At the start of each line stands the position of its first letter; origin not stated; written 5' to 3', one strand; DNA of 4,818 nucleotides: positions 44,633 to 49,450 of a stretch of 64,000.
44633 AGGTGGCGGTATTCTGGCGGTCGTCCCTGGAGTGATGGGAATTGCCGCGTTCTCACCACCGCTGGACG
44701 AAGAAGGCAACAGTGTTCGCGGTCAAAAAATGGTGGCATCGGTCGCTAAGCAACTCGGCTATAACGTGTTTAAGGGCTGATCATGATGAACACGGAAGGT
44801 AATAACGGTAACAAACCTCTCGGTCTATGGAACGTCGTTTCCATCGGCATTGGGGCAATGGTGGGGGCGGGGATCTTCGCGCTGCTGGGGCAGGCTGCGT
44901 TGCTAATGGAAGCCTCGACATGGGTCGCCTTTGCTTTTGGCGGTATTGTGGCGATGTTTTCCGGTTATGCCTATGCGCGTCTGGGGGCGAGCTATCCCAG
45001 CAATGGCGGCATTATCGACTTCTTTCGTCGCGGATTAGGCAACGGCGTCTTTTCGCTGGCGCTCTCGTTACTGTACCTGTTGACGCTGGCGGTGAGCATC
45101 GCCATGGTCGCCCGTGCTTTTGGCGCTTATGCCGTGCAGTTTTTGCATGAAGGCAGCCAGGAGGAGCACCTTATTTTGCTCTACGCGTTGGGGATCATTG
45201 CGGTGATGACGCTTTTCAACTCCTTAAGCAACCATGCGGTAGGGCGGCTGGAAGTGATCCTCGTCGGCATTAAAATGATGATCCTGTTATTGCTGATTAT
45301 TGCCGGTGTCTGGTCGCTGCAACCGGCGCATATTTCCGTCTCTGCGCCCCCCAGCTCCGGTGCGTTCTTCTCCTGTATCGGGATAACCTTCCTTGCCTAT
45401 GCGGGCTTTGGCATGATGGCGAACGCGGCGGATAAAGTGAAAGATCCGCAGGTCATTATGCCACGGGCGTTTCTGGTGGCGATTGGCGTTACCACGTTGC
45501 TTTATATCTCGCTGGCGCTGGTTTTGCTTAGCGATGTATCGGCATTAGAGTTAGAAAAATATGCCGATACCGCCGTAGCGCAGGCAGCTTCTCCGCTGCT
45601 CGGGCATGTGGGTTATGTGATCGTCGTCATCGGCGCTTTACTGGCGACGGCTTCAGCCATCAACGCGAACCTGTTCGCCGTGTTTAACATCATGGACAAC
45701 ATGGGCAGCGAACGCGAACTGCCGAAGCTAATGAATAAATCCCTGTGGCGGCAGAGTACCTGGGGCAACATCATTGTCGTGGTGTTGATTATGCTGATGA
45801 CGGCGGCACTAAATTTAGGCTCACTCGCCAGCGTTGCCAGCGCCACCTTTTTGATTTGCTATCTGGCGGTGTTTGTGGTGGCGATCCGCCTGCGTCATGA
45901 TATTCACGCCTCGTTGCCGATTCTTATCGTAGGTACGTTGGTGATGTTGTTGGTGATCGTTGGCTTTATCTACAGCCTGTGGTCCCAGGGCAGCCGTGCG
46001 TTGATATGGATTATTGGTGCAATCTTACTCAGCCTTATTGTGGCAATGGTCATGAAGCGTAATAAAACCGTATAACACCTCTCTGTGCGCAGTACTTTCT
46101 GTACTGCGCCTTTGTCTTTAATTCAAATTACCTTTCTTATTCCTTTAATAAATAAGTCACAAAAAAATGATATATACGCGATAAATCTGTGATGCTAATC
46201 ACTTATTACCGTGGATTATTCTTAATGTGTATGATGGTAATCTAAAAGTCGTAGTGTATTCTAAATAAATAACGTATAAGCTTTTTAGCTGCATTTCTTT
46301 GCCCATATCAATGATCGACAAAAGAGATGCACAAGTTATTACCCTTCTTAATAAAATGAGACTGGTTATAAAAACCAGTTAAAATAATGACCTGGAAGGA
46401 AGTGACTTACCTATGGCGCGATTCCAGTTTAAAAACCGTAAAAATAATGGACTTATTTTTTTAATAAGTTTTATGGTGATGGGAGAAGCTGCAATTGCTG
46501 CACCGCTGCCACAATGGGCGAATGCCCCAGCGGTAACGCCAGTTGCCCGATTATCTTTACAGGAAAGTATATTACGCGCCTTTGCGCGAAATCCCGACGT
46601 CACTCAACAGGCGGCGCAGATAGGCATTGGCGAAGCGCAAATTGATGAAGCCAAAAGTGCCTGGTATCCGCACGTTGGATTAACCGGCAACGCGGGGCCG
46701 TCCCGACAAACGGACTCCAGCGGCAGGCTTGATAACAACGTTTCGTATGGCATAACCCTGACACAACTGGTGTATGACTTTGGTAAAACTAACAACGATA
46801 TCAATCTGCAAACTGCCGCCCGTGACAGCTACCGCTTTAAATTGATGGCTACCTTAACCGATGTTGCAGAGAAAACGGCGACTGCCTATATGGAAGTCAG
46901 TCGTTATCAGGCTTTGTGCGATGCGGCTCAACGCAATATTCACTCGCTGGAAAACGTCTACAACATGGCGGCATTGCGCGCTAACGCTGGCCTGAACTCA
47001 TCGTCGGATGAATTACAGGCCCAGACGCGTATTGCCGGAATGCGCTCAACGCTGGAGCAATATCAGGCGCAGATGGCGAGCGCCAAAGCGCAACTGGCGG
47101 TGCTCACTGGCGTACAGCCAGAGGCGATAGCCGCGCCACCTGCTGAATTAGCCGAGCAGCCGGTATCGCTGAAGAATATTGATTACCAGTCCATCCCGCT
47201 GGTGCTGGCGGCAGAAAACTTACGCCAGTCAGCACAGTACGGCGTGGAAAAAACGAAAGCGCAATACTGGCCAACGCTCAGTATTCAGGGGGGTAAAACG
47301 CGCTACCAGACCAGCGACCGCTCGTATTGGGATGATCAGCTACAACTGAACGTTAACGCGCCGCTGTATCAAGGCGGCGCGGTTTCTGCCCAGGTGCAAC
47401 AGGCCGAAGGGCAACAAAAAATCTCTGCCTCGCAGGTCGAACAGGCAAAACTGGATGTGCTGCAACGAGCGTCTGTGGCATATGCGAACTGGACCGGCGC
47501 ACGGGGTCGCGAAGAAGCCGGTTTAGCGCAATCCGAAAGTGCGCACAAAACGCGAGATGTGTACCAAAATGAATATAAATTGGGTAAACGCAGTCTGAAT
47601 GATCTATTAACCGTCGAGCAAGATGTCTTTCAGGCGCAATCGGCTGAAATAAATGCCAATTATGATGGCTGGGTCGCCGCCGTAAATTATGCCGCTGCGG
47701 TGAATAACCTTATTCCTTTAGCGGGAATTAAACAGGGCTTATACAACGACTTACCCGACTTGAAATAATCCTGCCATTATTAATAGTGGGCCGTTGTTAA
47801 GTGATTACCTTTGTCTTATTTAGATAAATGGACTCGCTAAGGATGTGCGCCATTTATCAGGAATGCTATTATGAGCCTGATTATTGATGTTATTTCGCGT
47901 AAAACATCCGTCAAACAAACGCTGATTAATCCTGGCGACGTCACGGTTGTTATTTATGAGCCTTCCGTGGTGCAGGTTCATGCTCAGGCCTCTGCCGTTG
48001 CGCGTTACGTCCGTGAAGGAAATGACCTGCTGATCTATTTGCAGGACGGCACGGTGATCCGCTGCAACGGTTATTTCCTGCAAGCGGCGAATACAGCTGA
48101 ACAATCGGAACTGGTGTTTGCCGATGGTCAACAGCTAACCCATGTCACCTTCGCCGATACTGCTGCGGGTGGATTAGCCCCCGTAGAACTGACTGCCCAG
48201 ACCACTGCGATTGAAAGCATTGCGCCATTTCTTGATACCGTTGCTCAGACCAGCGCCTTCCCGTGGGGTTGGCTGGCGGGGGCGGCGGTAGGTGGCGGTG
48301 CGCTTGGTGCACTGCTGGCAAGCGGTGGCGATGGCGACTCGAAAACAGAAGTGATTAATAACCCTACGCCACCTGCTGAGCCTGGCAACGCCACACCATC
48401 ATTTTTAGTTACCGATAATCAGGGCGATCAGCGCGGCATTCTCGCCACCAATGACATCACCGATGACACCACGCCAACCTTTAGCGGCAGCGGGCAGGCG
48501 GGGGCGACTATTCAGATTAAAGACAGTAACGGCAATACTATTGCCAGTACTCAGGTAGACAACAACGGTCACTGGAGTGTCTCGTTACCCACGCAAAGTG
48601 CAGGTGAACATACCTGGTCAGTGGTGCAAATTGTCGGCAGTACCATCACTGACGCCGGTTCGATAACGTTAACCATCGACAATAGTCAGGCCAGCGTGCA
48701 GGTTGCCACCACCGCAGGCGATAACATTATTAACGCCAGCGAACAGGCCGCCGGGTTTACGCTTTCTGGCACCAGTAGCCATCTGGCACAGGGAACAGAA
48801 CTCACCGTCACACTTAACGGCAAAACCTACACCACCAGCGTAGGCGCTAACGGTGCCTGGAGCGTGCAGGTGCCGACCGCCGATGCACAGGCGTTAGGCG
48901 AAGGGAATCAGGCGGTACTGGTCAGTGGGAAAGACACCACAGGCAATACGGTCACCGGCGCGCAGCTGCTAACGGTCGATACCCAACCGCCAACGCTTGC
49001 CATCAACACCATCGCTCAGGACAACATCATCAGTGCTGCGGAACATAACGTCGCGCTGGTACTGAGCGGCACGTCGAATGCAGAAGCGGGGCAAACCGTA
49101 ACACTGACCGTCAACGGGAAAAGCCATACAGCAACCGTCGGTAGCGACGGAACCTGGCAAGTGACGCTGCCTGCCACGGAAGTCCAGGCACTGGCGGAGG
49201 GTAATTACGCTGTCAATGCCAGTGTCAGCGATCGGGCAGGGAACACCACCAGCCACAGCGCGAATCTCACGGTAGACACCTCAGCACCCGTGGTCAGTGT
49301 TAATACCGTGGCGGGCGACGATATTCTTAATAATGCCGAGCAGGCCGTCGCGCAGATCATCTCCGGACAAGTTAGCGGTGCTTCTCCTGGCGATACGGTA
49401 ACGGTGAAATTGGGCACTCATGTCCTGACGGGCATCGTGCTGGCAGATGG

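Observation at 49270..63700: Nested repeat architecture: ~300-bp domain units organised into ~1.8-kb six-domain super-repeats, at least seven regular copies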

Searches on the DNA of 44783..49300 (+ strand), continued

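Call 28: get_annotated_region(hit=H57, flank=500)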
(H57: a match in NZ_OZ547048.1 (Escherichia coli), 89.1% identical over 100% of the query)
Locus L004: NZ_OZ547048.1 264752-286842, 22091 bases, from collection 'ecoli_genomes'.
description: Escherichia coli isolate AF60 chromosome 1, complete sequence
organism: Escherichia coli (NCBI taxid 562)
replicon: chromosome; assembly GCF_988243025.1
host: Homo sapiens; source: blood culture; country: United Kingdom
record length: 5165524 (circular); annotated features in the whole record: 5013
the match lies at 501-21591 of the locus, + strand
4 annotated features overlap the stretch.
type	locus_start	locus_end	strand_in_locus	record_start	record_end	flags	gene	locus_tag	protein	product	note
CDS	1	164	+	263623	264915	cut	ybaT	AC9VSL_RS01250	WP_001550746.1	APC family permease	-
CDS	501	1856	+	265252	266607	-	-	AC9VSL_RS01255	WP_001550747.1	TolC family outer membrane protein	-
CDS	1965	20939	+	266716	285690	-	siiEA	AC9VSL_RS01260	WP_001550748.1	BapA-related adhesin SiiEA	-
CDS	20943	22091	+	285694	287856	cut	-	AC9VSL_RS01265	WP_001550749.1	type I secretion system permease/ATPase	-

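Call 29: get_annotated_region(hit=H55, flank=500)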
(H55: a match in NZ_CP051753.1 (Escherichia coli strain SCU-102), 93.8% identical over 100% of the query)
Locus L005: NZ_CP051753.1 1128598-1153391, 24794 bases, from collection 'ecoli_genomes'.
description: Escherichia coli strain SCU-102 chromosome, complete genome
organism: Escherichia coli strain SCU-102 (NCBI taxid 562)
replicon: chromosome; assembly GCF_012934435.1
host: Homo sapiens; source: rectal swab from healthy college student; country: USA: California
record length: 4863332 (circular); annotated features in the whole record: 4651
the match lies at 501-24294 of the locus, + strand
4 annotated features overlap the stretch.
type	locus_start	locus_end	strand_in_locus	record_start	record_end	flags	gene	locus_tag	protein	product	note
CDS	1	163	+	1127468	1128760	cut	ybaT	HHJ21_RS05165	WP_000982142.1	APC family permease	-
CDS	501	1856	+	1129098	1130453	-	-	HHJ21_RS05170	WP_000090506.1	TolC family outer membrane protein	-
CDS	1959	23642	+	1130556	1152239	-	siiEA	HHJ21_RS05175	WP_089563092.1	BapA-related adhesin SiiEA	-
CDS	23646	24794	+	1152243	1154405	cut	-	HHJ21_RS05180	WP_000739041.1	type I secretion system permease/ATPase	-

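Call 35: get_annotated_region(hit=H66, flank=9000)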
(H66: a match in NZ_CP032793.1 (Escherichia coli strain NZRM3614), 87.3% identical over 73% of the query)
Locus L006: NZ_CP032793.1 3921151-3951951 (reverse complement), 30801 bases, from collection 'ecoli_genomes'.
description: Escherichia coli strain NZRM3614 chromosome, complete genome
organism: Escherichia coli strain NZRM3614 (NCBI taxid 562)
replicon: chromosome; assembly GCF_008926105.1
host: missing; source: missing; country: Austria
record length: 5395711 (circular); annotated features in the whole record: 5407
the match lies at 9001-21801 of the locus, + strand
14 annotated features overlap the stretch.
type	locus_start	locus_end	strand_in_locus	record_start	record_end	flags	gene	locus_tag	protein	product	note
CDS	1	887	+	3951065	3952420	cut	-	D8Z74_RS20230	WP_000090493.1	TolC family outer membrane protein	-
CDS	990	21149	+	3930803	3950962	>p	siiEA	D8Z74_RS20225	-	BapA-related adhesin SiiEA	internal stop; incomplete; partial in the middle of a contig; missing N-terminus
CDS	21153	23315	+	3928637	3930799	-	-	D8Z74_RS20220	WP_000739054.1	type I secretion system permease/ATPase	-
CDS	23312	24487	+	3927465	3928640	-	-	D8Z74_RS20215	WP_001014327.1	HlyD family type I secretion periplasmic adaptor subunit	-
CDS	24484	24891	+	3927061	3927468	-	cueR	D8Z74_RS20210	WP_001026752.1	Cu(I)-responsive transcriptional regulator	-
CDS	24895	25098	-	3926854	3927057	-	-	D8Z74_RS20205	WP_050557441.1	hypothetical protein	-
CDS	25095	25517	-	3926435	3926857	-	-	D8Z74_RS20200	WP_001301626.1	lipoprotein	-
CDS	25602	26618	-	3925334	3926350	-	-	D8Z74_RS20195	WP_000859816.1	YadA family autotransporter adhesin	-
CDS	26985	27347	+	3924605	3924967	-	-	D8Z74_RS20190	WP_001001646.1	hypothetical protein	-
CDS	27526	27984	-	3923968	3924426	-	ybbJ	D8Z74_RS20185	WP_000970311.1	NfeD family protein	-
CDS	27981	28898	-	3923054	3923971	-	qmcA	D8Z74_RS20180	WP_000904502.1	SPFH domain-containing protein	-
CDS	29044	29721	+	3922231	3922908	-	fetA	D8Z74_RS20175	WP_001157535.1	iron efflux ABC transporter ATP-binding subunit FetA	-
CDS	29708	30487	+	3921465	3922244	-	fetB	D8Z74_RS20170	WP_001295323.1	iron efflux ABC transporter permease subunit FetB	-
CDS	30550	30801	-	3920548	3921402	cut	cnoX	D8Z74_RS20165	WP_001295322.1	chaperedoxin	-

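Call 36: get_annotated_region(hit=H85, flank=1500)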
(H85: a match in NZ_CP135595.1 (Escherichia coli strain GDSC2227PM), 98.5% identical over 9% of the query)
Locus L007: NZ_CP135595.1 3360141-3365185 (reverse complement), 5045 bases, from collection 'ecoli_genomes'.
description: Escherichia coli strain GDSC2227PM chromosome, complete genome
organism: Escherichia coli strain GDSC2227PM (NCBI taxid 562)
replicon: chromosome; assembly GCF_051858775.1
host: -; source: vegetable; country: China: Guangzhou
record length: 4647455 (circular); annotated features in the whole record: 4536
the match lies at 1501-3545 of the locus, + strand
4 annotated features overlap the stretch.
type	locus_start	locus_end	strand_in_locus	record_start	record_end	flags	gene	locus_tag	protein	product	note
CDS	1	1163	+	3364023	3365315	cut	ybaT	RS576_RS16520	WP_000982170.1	APC family permease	-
CDS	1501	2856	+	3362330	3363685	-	-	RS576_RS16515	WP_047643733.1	TolC family outer membrane protein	-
CDS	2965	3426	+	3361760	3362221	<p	-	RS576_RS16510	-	BapA/Bap/LapF family prefix-like domain-containing protein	incomplete; partial in the middle of a contig; missing C-terminus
CDS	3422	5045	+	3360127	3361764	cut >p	-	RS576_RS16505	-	type I secretion system permease/ATPase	incomplete; partial in the middle of a contig; missing N-terminus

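Call 37: get_annotated_region(hit=H56, flank=500)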
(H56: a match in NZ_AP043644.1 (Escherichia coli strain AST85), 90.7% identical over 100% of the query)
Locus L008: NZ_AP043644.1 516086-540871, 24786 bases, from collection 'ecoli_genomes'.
description: Escherichia coli strain AST85 chromosome, complete genome
organism: Escherichia coli strain AST85 (NCBI taxid 562)
replicon: chromosome; assembly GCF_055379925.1
host: Homo sapiens; source: -; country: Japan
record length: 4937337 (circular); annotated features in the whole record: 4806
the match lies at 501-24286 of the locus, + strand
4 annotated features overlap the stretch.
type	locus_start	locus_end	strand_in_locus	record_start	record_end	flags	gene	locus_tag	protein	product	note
CDS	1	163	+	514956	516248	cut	ybaT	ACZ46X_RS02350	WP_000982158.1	APC family permease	-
CDS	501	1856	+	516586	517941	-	-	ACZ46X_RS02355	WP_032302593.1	TolC family outer membrane protein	-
CDS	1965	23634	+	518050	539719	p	-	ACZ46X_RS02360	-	Ig-like domain-containing protein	frameshifted; internal stop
CDS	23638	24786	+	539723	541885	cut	-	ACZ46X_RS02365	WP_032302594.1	type I secretion system permease/ATPase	-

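Call 82: get_annotated_region(hit=H59, flank=5000)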
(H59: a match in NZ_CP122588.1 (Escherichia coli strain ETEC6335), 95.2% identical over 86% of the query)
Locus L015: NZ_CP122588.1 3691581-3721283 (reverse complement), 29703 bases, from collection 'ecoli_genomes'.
description: Escherichia coli strain ETEC6335 chromosome, complete genome
organism: Escherichia coli strain ETEC6335 (NCBI taxid 562)
replicon: chromosome; assembly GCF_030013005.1
host: Sus scrofa; source: feces; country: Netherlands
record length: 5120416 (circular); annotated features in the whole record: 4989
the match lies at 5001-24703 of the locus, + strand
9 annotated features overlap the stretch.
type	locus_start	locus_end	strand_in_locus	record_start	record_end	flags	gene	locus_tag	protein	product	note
CDS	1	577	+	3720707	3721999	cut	ybaT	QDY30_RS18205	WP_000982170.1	APC family permease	-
CDS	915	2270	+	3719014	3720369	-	-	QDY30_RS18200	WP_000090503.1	TolC family outer membrane protein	-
CDS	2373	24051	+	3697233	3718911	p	-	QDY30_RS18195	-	Ig-like domain-containing protein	frameshifted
CDS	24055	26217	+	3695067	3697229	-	-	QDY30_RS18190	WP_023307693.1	type I secretion system permease/ATPase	-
CDS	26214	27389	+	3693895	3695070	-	-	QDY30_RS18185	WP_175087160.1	HlyD family type I secretion periplasmic adaptor subunit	-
CDS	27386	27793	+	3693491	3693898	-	cueR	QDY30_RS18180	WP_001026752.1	Cu(I)-responsive transcriptional regulator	-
CDS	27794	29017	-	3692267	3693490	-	-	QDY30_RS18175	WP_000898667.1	hypothetical protein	-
CDS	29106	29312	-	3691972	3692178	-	-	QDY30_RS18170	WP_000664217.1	hypothetical protein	-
CDS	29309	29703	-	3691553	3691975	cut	-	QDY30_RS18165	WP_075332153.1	hypothetical protein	-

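Call 83: get_annotated_region(hit=H61, flank=8000)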
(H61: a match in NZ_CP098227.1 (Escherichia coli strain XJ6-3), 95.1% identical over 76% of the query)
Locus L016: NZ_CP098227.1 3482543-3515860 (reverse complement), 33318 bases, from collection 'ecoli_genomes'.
description: Escherichia coli strain XJ6-3 chromosome, complete genome
organism: Escherichia coli strain XJ6-3 (NCBI taxid 562)
replicon: chromosome; assembly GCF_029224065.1
host: bovine; source: -; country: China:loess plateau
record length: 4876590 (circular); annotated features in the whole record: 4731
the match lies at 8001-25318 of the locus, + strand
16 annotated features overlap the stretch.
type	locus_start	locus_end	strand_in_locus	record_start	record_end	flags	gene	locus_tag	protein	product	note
CDS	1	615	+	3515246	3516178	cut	glsA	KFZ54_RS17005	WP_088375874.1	glutaminase A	-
CDS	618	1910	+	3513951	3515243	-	ybaT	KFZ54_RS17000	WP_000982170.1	APC family permease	-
CDS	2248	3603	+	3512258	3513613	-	-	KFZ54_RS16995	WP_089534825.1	TolC family outer membrane protein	-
CDS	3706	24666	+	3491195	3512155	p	siiEA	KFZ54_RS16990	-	BapA-related adhesin SiiEA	internal stop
CDS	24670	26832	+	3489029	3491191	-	-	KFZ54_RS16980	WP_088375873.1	type I secretion system permease/ATPase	-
CDS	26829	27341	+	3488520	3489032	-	-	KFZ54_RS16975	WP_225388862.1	biotin/lipoyl-binding protein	-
CDS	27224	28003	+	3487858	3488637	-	-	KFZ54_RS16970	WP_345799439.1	HlyD family type I secretion periplasmic adaptor subunit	-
CDS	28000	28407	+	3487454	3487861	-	cueR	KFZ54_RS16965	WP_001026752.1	Cu(I)-responsive transcriptional regulator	-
CDS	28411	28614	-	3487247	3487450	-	-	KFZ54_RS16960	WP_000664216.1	hypothetical protein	-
CDS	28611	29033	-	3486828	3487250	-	-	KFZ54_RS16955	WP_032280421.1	hypothetical protein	-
CDS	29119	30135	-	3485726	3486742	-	-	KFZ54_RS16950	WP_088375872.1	YadA family autotransporter adhesin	-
CDS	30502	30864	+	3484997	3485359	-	-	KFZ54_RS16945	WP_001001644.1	hypothetical protein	-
CDS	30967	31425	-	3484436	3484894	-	ybbJ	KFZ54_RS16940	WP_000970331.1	NfeD family protein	-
CDS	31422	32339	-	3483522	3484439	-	qmcA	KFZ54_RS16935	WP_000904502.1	SPFH domain-containing protein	-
CDS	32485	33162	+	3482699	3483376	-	fetA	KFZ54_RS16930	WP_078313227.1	iron efflux ABC transporter ATP-binding subunit FetA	-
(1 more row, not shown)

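Call 84: get_annotated_region(hit=H62, flank=8000)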
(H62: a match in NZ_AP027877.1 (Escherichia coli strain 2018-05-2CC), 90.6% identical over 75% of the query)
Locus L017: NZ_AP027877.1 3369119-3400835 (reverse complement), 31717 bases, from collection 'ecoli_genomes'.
description: Escherichia coli strain 2018-05-2CC chromosome, complete genome
organism: Escherichia coli strain 2018-05-2CC (NCBI taxid 562)
replicon: chromosome; assembly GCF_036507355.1
host: Homo sapiens; source: feces; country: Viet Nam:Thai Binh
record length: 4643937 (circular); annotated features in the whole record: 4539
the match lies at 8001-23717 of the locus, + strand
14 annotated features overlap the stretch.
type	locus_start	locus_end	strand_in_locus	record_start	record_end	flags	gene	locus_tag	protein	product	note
CDS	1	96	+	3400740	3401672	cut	glsA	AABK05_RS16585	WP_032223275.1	glutaminase A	-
CDS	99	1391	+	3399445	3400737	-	ybaT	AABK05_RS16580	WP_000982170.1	APC family permease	-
CDS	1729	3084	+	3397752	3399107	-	-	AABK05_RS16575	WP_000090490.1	TolC family outer membrane protein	-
CDS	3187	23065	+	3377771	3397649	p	siiEA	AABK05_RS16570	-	BapA-related adhesin SiiEA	frameshifted; internal stop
CDS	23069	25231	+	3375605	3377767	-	-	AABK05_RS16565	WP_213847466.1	type I secretion system permease/ATPase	-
CDS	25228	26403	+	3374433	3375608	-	-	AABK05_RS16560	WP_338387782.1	HlyD family type I secretion periplasmic adaptor subunit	-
CDS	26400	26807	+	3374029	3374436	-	cueR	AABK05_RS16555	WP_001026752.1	Cu(I)-responsive transcriptional regulator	-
CDS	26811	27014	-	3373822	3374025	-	-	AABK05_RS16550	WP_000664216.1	hypothetical protein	-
CDS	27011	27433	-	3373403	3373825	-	-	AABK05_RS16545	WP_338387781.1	hypothetical protein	-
CDS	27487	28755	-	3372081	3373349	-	-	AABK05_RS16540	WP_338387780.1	YadA-like family protein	-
CDS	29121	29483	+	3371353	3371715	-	-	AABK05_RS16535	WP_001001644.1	hypothetical protein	-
CDS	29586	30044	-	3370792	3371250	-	ybbJ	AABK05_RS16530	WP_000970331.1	NfeD family protein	-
CDS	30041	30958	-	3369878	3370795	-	qmcA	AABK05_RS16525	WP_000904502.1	SPFH domain-containing protein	-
CDS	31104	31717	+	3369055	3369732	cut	fetA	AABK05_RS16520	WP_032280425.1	iron efflux ABC transporter ATP-binding subunit FetA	-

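Call 85: get_annotated_region(hit=H63, flank=8000)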
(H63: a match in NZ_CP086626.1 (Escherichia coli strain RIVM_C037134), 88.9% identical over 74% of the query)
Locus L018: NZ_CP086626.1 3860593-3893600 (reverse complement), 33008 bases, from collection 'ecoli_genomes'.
description: Escherichia coli strain RIVM_C037134 chromosome, complete genome
organism: Escherichia coli strain RIVM_C037134 (NCBI taxid 562)
replicon: chromosome; assembly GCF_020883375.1
host: Homo sapiens; source: -; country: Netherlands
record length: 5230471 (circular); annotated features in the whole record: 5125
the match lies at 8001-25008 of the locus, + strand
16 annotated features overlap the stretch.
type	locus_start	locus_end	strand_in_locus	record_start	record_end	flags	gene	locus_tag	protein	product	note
CDS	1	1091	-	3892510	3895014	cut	copA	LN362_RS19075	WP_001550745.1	copper-exporting P-type ATPase CopA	-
CDS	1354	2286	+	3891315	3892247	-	glsA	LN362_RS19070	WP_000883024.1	glutaminase A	-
CDS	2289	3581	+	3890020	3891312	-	ybaT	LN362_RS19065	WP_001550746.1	APC family permease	-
CDS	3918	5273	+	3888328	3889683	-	-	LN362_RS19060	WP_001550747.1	TolC family outer membrane protein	-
CDS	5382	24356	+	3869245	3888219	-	siiEA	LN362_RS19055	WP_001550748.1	BapA-related adhesin SiiEA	-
CDS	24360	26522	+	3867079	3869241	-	-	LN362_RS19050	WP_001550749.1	type I secretion system permease/ATPase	-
CDS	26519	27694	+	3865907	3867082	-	-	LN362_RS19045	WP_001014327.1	HlyD family type I secretion periplasmic adaptor subunit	-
CDS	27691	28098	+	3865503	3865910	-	cueR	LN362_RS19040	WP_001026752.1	Cu(I)-responsive transcriptional regulator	-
CDS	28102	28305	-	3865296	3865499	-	-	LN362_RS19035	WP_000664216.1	hypothetical protein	-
CDS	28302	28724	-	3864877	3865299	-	-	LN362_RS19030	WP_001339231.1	hypothetical protein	-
CDS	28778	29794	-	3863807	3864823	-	-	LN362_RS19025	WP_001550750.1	YadA family autotransporter adhesin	-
CDS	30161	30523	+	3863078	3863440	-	-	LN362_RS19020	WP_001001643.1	hypothetical protein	-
CDS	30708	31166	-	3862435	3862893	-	ybbJ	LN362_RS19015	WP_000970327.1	NfeD family protein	-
CDS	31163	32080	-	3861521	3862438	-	qmcA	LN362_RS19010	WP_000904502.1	SPFH domain-containing protein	-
CDS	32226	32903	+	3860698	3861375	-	fetA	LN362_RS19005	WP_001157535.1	iron efflux ABC transporter ATP-binding subunit FetA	-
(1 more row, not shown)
